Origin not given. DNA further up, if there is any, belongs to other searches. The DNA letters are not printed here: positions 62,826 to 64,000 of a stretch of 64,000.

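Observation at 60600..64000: Terminal 3.4 kb is a mosaic of at least five gene fragments on both strands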

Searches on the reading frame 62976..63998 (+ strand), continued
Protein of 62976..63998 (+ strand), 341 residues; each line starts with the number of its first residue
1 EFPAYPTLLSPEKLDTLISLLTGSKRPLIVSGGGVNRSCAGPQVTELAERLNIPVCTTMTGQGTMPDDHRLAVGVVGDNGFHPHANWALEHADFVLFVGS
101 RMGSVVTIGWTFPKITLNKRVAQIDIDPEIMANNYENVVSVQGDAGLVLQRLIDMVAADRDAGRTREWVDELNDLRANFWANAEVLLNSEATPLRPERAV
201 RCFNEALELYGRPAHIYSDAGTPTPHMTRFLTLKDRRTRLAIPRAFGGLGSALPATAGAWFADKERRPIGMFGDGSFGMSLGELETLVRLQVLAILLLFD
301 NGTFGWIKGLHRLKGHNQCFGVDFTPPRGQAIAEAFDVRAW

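Call 33: find_encoding_contigs(protein=P0003, flank=10000, max_places=3)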
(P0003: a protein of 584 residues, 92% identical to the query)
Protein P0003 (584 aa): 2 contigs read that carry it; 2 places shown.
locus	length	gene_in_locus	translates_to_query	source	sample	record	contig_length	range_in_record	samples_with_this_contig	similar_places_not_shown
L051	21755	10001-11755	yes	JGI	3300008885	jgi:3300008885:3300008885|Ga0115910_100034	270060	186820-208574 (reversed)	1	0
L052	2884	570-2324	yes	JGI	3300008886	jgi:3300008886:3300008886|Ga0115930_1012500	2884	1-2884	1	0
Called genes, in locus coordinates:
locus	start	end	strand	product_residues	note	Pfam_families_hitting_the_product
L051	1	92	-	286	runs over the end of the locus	PF00005:ABC_tran, PF02463:SMC_N (faint), PF13304:AAA_21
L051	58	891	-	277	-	PF00528:BPD_transp_1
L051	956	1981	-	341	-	PF08240:ADH_N, PF00107:ADH_zinc_N, PF13602:ADH_zinc_N_2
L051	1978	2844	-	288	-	PF00497:SBP_bac_3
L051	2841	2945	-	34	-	-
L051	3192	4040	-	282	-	PF00126:HTH_1, PF03466:LysR_substrate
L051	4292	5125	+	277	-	PF00497:SBP_bac_3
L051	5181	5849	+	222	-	PF00528:BPD_transp_1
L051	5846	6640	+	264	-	PF00005:ABC_tran, PF02463:SMC_N, PF13555:AAA_29 (faint), PF13304:AAA_21 (faint)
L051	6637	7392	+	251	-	PF00106:adh_short, PF08659:KR, PF13561:adh_short_C2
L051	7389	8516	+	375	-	PF02746:MR_MLE_N, PF13378:MR_MLE_C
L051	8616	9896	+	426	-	PF00890:FAD_binding_2 (weak), PF01266:DAO, PF03486:HI0933_like (faint), PF07992:Pyr_redox_2 (faint), PF13450:NAD_binding_8 (weak)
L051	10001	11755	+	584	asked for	PF02776:TPP_enzyme_N, PF00205:TPP_enzyme_M, PF02775:TPP_enzyme_C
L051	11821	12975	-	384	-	PF00070:Pyr_redox (faint), PF01266:DAO, PF01494:FAD_binding_3 (faint), PF07992:Pyr_redox_2 (faint), PF13450:NAD_binding_8 (weak)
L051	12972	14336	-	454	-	PF07992:Pyr_redox_2, PF13450:NAD_binding_8 (weak), PF04324:Fer2_BFD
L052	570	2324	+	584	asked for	PF02776:TPP_enzyme_N, PF00205:TPP_enzyme_M, PF02775:TPP_enzyme_C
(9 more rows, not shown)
